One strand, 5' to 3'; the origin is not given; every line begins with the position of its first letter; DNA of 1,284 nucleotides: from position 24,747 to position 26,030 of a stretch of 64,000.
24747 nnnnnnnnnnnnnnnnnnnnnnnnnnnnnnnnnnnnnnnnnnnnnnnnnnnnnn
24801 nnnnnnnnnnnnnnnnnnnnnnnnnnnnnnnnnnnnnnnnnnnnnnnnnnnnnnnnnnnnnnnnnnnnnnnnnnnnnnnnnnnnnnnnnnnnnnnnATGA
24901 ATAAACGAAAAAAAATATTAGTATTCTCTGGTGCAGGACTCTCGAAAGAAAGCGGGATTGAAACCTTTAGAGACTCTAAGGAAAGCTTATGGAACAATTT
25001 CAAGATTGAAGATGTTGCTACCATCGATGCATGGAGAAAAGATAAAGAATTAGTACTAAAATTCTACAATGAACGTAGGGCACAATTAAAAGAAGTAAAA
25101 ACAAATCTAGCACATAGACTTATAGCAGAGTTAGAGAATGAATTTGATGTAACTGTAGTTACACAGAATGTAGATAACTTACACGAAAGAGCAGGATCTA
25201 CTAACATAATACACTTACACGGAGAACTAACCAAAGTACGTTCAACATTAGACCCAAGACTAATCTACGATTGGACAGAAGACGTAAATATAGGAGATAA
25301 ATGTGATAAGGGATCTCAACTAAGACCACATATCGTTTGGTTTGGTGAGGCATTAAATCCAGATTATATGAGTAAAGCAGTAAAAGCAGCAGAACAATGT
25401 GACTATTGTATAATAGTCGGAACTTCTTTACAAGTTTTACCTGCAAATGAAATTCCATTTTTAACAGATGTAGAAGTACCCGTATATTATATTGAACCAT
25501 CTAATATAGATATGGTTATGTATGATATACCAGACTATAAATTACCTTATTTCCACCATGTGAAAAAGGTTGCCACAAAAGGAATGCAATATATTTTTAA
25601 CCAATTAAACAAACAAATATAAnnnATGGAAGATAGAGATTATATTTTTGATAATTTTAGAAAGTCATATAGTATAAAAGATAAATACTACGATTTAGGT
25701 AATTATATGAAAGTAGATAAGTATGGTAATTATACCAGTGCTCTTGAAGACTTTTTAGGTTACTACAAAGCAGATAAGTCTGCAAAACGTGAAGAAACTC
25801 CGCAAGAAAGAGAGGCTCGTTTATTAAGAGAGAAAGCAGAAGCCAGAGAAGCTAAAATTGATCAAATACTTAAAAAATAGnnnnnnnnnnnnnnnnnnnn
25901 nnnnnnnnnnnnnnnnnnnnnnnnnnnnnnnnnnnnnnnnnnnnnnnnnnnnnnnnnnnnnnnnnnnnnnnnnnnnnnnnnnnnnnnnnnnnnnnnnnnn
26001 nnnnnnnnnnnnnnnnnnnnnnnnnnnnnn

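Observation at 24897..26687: Sir2 deacylase/ADP-ribosyltransferase plus HD-domain phosphohydrolase gene pair in a phage context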

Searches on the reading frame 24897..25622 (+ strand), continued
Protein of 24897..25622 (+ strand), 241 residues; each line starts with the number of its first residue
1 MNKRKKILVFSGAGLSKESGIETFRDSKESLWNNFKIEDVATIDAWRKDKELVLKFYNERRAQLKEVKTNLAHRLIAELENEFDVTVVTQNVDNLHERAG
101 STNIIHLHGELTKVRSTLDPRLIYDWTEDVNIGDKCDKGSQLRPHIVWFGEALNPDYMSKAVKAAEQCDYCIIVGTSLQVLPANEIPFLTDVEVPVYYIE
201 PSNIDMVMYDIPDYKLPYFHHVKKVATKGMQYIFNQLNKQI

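Call 100: search_dna_similar(query=window:24897-25622:+, collection=phages, mode=protein, max_rows=30, max_evalue=1e-10)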
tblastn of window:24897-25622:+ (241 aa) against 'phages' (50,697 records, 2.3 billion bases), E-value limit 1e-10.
Records with a match: 1006; places in all: 1006; records where one place covers at least 80% of the query: 42.
Best place of each record, by identity: <60% 1006.
By first word of the organism name: Escherichia 373; Salmonella 283; Klebsiella 122; Vibrio 50; Bacteriophage 27; Campylobacter 25; Erwinia 15; Phage 14; Streptomyces 14; Bacillus 10; and 27 more.
By host as written in the record: - 145; Escherichia coli 115; Salmonella enterica subsp. enterica serovar Enteritidis PT1 39; Klebsiella pneumoniae 38; Escherichia coli K-12 33; Escherichia coli K-12 MG1655 30; Salmonella sp. 26; Salmonella enterica subsp. enterica serovar Enteritidis 24; and 249 more.
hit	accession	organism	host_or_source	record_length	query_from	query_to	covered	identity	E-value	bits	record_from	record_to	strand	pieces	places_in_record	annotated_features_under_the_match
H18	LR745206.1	uncultured phage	metagenomic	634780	1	237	98%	56.7%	4e-81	270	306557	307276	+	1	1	record has no annotation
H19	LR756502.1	uncultured phage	metagenomic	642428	7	237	96%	54.4%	6e-78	260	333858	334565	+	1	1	record has no annotation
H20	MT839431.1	Bacteriophage sp.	human fecal samples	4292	5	230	94%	48.3%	4e-58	203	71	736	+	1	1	record has no annotation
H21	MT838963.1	Bacteriophage sp.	human fecal samples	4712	2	240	99%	44.2%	3e-57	201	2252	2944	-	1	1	record has no annotation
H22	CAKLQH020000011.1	Acinetobacter phage MD-2021a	not known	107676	6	237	96%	43.4%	7e-52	186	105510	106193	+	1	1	cobB: NAD-dependent deacetylase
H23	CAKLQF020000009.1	Acinetobacter phage MD-2021a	not known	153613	6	237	96%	43.4%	7e-52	186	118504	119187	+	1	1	cobB: NAD-dependent deacetylase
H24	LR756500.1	uncultured phage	metagenomic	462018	1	202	84%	43.5%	3e-42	158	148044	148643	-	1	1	record has no annotation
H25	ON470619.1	Escherichia phage vB_EcoS-813R8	Escherichia coli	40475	3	183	75%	46.8%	1e-43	162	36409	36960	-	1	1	NAD-dependent protein deacetylase of SIR2 family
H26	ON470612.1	Escherichia phage vB_EcoS-640R1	Escherichia coli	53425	3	183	75%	46.8%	1e-43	162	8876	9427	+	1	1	NAD-dependent protein deacetylase of SIR2 family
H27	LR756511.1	uncultured phage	metagenomic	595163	5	199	81%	43.3%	8e-39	148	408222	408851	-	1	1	record has no annotation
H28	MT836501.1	Bacteriophage sp.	human fecal samples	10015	7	184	74%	44.9%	2e-37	144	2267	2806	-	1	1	record has no annotation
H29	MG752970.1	Ralstonia phage RsoM2USA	Ralstonia solanacearum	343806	1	192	80%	41.0%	3e-41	155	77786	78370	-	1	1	hypothetical protein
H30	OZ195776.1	Vibrio phage D479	Seawater and oysters mix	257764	6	241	98%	32.8%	8e-29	119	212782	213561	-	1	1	Sir2 (NAD-dependent deacetylase)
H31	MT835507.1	Bacteriophage sp.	human fecal samples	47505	7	187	75%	42.5%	1e-35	139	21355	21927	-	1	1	record has no annotation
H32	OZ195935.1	Vibrio phage D484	Seawater and oysters mix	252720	6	205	83%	38.1%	2e-27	115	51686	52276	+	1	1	Sir2 (NAD-dependent deacetylase) | hypothetical protein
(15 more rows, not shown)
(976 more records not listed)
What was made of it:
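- Closest known: Phage-encoded Sir2 / 'NAD-dependent deacetylase' genes. Same: Homologues are found in 1006 phage records (call 100).
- Sir2 homologues occur in 1006 phage records (call 100).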

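Call 103: get_annotated_region(hit=H24, flank=8000)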
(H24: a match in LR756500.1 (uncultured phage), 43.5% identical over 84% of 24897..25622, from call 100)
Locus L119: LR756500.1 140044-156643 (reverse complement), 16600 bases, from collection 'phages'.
description: uncultured phage genome assembly, chromosome: 1.
organism: uncultured phage (NCBI taxid 278008)
taxonomy: Viruses; environmental samples
host: -; source: metagenomic; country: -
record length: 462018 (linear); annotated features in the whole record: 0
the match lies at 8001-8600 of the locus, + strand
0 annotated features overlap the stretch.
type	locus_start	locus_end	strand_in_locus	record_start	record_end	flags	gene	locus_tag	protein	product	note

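Call 104: get_annotated_region(hit=H27, flank=8000)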
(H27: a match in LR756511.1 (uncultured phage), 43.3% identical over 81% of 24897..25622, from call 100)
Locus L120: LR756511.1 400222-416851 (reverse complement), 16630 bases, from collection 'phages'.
description: uncultured phage genome assembly, chromosome: 1.
organism: uncultured phage (NCBI taxid 278008)
taxonomy: Viruses; environmental samples
host: -; source: metagenomic; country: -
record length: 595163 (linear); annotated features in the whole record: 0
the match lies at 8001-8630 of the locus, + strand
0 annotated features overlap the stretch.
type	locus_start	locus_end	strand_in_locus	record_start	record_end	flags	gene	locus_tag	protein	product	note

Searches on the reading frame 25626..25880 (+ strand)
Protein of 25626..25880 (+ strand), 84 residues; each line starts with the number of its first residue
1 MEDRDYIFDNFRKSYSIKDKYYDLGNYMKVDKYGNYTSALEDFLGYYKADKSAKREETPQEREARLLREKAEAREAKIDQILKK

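Call 3: search_protein_families(library=pfam, proteins=[window:25626-25880:+], max_evalue=0.1)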
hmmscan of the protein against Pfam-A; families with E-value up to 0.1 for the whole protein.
window:25626-25880:+ (84 aa): 0 families

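Call 4: search_protein_families(library=ncbifam, proteins=[window:25626-25880:+], max_evalue=0.1)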
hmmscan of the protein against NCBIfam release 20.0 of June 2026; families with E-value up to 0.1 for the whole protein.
window:25626-25880:+ (84 aa): 1 family
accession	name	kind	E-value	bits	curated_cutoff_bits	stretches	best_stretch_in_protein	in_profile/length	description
NF008909.0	PRK12273.1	subfamily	0.085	11.7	510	1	36-83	410-457/474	aspartate ammonia-lyase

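Call 5: search_protein_families(library=padloc, proteins=[window:25626-25880:+], max_evalue=0.1)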
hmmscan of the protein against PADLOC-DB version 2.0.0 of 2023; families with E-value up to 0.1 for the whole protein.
window:25626-25880:+ (84 aa): 0 families

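Call 6: search_protein_families(library=phrogs, proteins=[window:25626-25880:+], max_evalue=0.01)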
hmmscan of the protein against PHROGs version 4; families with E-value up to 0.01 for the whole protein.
window:25626-25880:+ (84 aa): 0 families
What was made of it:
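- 25626..25880 (+): 84-aa phage-specific small protein; its start lies 3 nt after the Sir2 stop; function unknown. No hit in Pfam, NCBIfam, PHROGs or PADLOC (calls 3-6).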
